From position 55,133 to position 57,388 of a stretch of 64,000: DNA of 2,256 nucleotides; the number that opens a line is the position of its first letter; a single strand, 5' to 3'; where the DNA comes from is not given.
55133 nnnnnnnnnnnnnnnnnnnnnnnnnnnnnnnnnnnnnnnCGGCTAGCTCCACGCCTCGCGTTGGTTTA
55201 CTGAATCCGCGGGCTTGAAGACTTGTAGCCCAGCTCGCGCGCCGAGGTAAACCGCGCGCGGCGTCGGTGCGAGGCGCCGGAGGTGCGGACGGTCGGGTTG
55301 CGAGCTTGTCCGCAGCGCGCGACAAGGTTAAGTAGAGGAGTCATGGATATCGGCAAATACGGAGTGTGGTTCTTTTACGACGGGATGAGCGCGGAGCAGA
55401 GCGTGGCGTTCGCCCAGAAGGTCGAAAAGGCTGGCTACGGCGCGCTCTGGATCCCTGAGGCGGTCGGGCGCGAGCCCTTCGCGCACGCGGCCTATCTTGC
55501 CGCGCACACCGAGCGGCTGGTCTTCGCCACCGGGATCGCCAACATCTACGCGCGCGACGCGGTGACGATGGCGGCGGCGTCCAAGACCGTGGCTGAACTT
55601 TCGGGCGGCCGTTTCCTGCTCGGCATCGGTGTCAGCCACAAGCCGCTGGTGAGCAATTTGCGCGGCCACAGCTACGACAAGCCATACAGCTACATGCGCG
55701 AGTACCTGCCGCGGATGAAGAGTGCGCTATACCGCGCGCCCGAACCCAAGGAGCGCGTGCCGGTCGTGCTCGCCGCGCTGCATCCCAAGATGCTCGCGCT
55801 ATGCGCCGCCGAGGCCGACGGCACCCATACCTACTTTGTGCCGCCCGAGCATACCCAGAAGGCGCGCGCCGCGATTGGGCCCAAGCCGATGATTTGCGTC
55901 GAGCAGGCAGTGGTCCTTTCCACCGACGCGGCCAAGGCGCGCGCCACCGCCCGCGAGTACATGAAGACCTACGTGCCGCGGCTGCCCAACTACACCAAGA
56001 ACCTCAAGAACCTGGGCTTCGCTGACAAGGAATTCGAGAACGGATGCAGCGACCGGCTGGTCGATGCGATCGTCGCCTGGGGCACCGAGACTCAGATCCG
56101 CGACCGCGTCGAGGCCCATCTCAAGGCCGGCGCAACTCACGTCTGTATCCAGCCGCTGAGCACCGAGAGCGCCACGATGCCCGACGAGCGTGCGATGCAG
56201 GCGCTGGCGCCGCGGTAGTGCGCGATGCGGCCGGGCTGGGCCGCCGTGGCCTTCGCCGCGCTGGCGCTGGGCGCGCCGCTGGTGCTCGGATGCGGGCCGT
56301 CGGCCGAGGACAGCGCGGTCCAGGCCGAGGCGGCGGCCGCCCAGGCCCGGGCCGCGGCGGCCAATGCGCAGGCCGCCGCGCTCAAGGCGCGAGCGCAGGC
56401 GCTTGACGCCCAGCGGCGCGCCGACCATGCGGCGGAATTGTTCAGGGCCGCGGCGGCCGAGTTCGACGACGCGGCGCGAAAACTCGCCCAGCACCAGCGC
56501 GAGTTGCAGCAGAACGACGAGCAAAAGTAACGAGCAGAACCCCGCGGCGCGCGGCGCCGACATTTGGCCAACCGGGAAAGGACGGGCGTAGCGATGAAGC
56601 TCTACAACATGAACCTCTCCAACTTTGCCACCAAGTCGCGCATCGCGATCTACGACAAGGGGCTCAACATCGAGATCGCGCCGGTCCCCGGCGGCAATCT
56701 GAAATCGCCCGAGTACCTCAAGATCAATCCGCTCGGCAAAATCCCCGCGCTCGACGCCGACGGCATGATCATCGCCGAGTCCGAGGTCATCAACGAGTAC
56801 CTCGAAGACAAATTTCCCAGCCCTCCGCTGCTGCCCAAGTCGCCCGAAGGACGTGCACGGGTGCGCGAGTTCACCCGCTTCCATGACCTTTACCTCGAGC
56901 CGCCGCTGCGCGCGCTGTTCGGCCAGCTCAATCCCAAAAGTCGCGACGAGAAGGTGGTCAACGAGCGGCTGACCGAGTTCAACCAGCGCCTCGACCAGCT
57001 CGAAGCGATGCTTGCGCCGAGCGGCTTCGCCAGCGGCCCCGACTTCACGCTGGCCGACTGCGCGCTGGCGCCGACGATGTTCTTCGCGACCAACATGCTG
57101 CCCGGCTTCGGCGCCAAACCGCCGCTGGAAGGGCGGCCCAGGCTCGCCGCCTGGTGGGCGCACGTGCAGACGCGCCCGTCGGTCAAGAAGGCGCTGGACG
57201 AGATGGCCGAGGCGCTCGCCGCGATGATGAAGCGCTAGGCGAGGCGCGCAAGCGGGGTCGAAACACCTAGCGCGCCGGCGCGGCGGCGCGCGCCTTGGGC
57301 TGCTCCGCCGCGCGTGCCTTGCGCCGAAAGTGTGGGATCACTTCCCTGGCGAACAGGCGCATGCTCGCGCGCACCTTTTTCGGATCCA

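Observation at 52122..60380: Dense cluster of five luciferase-like (LLM) oxidoreductases with a P450, crotonase, GST and SDR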

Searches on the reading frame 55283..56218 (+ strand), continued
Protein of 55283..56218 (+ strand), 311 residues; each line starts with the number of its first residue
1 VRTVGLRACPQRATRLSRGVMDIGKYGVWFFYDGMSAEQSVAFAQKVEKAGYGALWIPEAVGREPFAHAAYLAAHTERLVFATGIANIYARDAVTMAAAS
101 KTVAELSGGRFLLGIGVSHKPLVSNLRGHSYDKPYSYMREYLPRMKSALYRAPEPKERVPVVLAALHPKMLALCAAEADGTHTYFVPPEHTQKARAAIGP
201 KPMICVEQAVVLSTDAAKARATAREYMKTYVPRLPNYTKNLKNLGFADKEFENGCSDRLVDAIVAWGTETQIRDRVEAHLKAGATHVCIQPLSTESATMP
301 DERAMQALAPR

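Call 57: find_encoding_contigs(protein=P0044, flank=10000, max_places=2)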
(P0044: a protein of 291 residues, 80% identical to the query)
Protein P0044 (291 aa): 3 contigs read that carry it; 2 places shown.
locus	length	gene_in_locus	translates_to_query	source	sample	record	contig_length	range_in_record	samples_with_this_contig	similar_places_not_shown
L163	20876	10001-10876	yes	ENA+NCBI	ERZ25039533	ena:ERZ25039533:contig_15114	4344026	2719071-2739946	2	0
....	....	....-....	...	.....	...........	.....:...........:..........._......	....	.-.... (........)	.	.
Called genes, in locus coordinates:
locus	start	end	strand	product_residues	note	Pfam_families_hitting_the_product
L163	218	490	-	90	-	PF00583:Acetyltransf_1, PF13508:Acetyltransf_7, PF13673:Acetyltransf_10 (weak)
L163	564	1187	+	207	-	PF10706:Aminoglyc_resit (weak)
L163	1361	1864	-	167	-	PF00583:Acetyltransf_1, PF13673:Acetyltransf_10, PF13508:Acetyltransf_7, PF08445:FR47 (weak)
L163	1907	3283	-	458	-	PF00083:Sugar_tr, PF07690:MFS_1, PF00083:Sugar_tr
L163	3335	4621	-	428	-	PF00067:p450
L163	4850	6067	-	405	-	PF00067:p450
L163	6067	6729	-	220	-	PF00440:TetR_N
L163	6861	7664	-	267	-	PF00378:ECH_1, PF16113:ECH_2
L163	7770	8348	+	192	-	PF00300:His_Phos_1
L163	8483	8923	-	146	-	PF13211:DUF4019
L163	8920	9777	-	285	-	PF00296:Bac_luciferase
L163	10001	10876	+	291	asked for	PF00296:Bac_luciferase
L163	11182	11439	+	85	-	-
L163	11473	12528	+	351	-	PF00561:Abhydrolase_1, PF12697:Abhydrolase_6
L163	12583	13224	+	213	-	PF02798:GST_N, PF13417:GST_N_3, PF13409:GST_N_2, PF00043:GST_C, PF14497:GST_C_3 (weak), PF13410:GST_C_2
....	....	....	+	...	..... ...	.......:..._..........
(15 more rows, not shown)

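Call 58: find_encoding_contigs(protein=P0080, flank=10000, max_places=2)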
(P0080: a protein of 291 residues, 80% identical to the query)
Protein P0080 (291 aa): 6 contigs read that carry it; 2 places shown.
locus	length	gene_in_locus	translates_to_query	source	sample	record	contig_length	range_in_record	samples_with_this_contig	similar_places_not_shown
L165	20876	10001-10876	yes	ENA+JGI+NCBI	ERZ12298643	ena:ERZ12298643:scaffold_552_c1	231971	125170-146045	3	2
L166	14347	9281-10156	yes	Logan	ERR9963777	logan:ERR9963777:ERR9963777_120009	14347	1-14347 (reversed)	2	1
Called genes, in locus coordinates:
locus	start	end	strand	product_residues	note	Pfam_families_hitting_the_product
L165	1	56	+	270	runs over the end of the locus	PF13229:Beta_helix (faint), PF05048:NosD (weak)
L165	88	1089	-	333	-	PF03976:PPK2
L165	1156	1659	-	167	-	PF00583:Acetyltransf_1, PF13673:Acetyltransf_10, PF13508:Acetyltransf_7, PF08445:FR47 (weak)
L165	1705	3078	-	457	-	PF00083:Sugar_tr, PF07690:MFS_1, PF00083:Sugar_tr, PF07690:MFS_1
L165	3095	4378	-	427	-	PF00067:p450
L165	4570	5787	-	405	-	PF00067:p450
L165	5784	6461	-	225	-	PF00440:TetR_N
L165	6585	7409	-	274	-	PF00378:ECH_1, PF16113:ECH_2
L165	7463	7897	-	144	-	PF13211:DUF4019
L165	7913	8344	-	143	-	PF13211:DUF4019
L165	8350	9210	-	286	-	PF00296:Bac_luciferase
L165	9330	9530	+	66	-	PF09957:VapB_antitoxin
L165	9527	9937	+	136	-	PF01850:PIN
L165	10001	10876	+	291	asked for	PF00296:Bac_luciferase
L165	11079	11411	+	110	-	-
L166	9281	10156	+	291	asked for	PF00296:Bac_luciferase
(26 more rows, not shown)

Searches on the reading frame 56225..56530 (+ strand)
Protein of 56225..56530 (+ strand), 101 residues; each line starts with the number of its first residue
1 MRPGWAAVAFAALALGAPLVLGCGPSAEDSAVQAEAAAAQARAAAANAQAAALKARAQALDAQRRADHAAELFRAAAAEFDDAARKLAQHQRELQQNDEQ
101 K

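Call 4: search_protein_families(library=pfam, proteins=[window:56225-56530:+])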
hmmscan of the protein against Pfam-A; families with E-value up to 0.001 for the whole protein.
window:56225-56530:+ (101 aa): 0 families

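Call 5: search_protein_families(library=ncbifam, proteins=[window:56225-56530:+])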
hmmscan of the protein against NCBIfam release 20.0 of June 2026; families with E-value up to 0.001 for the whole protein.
window:56225-56530:+ (101 aa): 0 families
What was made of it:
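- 56225..56530 (+): 101-aa putative lipoprotein (lipobox LVLGC) with an Ala-rich coiled tail. Matches no family. No Pfam or NCBIfam hit (calls 4, 5).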

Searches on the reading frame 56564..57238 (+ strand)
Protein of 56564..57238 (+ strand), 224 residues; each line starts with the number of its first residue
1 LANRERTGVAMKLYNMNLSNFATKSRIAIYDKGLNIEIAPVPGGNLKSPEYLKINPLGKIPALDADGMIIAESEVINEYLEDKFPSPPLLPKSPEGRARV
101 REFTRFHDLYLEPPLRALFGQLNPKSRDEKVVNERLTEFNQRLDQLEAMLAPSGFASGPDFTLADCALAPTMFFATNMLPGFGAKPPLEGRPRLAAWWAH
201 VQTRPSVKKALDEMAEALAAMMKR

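Call 4: search_protein_families(library=pfam, proteins=[window:56564-57238:+])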
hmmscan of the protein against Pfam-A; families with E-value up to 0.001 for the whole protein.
window:56564-57238:+ (224 aa): 6 families
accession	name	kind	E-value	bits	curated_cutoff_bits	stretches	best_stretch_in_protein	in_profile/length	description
PF13417.12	GST_N_3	-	9e-18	64.8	22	1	13-88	1-75/75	Glutathione S-transferase, N-terminal domain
PF02798.26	GST_N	-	7.2e-15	55.5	20.9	1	10-81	2-75/76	Glutathione S-transferase, N-terminal domain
PF13409.12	GST_N_2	-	3.2e-14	53.7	25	1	19-82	2-69/70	Glutathione S-transferase, N-terminal domain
PF13410.11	GST_C_2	-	4.4e-12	46.4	24.9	1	132-197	4-66/69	Glutathione S-transferase, C-terminal domain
PF00043.30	GST_C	-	5.8e-10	39.7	20.7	1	123-205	15-93/93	Glutathione S-transferase, C-terminal domain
PF14497.11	GST_C_3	-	1.1e-05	26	21.6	1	125-210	18-100/104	Glutathione S-transferase, C-terminal domain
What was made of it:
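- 56564..57238 (+): Glutathione S-transferase, with no equivalog assignment. Likely start 56594 (214 aa). GST_N and GST_C Pfam domains (call 4).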

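Call 5: search_protein_families(library=ncbifam, proteins=[window:56564-57238:+])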
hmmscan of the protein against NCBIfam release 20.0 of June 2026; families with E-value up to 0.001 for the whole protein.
window:56564-57238:+ (224 aa): 8 families
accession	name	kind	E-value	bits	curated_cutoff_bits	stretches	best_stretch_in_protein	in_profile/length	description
TIGR01262.1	maiA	equivalog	1.4e-20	73.8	171.05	1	12-178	1-176/211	maleylacetoacetate isomerase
NF007016.1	PRK09481.1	equivalog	4.3e-17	62.2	314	1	10-214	10-203/209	stringent starvation protein SspA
NF050814.1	FtsZBindFzlA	equivalog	4.3e-15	56.1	300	1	10-219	4-218/228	FtsZ-binding protein FzlA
NF007682.0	PRK10357.1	equivalog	1e-12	48.1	181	1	11-172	1-162/202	glutathione S-transferase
NF007831.0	PRK10542.1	equivalog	6.6e-12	45.4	198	1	48-212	40-196/201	glutathione transferase GstA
NF011693.0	PRK15113.1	equivalog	8.1e-12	45.2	150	1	17-104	14-106/214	glutathione transferase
NF008731.0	PRK11752.1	equivalog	3.4e-08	33.1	325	1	44-211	85-256/287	glutathione-dependent disulfide-bond oxidoreductase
NF042997.1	bet_ethrase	equivalog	1.2e-06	27.8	440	1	18-99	20-98/273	beta-etherase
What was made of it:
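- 56564..57238 (+): All NCBIfam hits are below cut-off (call 5).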
